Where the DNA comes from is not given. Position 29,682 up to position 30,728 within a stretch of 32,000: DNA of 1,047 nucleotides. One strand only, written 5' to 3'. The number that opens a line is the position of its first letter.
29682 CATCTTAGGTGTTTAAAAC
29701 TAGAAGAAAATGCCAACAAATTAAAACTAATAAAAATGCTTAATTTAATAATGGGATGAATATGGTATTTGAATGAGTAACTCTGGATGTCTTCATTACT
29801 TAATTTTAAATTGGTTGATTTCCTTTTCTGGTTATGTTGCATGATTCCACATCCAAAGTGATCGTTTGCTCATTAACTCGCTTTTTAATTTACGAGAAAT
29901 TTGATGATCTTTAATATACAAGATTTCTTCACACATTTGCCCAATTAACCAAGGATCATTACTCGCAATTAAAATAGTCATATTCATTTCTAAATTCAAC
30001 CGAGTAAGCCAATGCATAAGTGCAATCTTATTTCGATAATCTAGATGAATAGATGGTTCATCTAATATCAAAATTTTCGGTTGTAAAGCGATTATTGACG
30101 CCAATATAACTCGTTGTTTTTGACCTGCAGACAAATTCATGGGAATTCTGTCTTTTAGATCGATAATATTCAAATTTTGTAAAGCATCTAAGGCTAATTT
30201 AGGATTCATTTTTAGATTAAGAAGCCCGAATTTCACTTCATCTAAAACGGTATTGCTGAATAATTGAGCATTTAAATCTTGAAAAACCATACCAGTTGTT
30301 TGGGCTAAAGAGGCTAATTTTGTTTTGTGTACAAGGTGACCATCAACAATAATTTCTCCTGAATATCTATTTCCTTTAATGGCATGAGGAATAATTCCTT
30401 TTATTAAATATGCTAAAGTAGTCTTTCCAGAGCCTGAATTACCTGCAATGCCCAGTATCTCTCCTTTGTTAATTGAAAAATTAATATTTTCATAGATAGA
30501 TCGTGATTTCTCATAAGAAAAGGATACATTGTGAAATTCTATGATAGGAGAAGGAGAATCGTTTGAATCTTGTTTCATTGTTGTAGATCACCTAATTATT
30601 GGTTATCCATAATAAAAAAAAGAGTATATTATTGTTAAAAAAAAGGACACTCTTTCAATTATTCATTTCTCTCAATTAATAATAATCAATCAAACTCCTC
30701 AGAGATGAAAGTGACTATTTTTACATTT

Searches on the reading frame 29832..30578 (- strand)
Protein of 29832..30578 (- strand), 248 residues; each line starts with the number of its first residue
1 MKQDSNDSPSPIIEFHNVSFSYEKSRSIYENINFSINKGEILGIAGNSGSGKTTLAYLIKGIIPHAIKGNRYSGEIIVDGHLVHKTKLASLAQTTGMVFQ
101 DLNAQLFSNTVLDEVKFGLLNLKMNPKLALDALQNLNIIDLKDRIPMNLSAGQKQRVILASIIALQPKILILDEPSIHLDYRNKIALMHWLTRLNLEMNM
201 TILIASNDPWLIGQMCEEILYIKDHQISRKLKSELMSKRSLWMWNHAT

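Call 33: search_protein_families(library=pfam, proteins=[window:29832-30578:-], max_evalue=0.001)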
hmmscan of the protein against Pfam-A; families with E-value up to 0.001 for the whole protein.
window:29832-30578:- (248 aa): 2 families
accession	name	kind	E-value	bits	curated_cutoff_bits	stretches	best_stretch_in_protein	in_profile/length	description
PF00005.33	ABC_tran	-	1.6e-28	100.5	25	1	30-176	2-136/137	ABC transporter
PF02463.25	SMC_N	-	0.00011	22.1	40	0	74-206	109-196/220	RecF/RecN/SMC N terminal domain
